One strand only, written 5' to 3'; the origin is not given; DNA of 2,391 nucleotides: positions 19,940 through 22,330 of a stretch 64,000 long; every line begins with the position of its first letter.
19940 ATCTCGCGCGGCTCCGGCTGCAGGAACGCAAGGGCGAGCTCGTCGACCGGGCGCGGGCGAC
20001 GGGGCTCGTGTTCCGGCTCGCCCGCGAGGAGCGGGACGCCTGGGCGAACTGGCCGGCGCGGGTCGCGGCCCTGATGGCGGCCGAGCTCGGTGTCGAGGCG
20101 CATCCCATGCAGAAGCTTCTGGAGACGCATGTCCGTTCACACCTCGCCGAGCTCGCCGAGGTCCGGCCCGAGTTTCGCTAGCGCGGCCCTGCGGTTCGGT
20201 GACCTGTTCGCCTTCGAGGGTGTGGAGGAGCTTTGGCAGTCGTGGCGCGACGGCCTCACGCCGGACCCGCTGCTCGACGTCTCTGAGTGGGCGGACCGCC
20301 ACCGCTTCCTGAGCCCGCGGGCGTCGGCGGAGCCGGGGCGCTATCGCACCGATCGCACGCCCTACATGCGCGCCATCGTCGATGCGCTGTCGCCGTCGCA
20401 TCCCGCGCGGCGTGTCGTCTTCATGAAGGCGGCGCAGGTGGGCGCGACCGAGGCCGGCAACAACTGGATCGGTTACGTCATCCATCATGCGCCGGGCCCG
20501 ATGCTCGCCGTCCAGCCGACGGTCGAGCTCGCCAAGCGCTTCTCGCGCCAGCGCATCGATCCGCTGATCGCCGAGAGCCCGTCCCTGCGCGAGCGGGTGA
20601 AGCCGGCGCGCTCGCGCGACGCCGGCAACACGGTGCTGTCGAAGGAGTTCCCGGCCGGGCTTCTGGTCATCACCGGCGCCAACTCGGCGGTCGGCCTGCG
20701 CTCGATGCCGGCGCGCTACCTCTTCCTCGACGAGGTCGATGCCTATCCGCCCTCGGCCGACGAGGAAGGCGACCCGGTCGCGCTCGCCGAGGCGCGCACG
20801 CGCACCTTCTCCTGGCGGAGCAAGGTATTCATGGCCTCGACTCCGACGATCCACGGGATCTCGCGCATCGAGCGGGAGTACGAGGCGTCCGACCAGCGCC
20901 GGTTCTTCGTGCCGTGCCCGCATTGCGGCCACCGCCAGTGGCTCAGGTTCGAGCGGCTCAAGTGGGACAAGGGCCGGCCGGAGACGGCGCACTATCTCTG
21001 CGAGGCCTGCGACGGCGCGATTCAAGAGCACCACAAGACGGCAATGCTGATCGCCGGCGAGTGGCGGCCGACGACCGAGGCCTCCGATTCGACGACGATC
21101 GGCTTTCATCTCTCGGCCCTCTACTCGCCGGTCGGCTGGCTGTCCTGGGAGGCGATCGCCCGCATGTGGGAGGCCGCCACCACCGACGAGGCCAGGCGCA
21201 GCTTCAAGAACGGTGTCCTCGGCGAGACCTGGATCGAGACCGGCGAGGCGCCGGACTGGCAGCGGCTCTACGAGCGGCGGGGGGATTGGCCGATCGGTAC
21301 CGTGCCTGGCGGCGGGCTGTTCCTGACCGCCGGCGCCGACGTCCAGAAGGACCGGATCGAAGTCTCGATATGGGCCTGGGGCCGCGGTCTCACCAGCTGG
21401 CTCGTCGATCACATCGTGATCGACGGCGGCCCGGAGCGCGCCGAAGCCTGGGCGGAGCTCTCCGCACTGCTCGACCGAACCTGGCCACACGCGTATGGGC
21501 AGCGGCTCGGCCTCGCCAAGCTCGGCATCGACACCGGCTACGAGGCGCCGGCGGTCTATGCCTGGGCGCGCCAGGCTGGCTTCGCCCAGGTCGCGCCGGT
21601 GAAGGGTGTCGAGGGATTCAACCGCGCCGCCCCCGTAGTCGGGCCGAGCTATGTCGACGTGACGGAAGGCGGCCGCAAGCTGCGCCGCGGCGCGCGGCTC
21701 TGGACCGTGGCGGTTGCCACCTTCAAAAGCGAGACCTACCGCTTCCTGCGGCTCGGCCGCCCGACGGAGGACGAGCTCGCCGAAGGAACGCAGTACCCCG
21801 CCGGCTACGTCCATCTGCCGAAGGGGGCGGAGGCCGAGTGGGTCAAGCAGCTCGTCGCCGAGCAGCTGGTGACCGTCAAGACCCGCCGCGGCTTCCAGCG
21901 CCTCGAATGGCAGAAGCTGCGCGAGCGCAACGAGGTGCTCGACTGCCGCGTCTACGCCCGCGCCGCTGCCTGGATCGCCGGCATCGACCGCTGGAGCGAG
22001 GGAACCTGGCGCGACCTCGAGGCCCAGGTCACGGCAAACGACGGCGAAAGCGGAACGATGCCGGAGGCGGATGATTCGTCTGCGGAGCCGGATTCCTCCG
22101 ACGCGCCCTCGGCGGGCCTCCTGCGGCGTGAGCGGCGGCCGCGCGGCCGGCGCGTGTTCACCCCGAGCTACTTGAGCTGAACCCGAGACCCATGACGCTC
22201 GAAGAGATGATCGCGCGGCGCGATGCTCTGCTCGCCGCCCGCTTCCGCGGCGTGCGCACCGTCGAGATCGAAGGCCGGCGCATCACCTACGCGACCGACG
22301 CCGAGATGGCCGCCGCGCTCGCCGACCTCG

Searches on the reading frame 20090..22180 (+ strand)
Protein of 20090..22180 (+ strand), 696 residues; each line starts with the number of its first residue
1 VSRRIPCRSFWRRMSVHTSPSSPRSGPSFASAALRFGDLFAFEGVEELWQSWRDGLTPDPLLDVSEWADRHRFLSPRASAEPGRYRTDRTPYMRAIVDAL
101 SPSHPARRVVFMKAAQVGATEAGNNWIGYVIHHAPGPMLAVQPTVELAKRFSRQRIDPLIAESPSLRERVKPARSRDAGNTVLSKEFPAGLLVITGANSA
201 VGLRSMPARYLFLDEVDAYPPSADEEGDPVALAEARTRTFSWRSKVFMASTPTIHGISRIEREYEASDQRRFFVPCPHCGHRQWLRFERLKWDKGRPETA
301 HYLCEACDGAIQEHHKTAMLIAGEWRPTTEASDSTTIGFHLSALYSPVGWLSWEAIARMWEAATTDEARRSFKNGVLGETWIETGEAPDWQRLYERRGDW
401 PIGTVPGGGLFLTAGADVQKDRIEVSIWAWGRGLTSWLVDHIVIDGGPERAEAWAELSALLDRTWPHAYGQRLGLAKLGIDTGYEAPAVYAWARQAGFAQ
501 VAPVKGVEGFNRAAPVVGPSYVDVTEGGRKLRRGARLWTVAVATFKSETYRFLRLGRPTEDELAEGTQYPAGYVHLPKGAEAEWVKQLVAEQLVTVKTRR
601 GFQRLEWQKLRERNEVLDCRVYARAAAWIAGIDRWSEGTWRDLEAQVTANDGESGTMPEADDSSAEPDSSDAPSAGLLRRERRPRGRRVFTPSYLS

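Call 55: search_protein_families(library=pfam, proteins=[window:20090-22180:+], max_evalue=0.0001)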
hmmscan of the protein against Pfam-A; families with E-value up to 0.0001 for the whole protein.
window:20090-22180:+ (696 aa): 2 families
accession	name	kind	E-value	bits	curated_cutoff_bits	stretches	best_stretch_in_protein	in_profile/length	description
PF05876.18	GpA_ATPase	-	2.1e-102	342.4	25.6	1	79-325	1-247/247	Phage terminase large subunit gpA, ATPase domain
PF20454.4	GpA_nuclease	-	1.4e-91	307.2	22.5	1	336-634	1-293/294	Terminase large subunit gpA, endonuclease domain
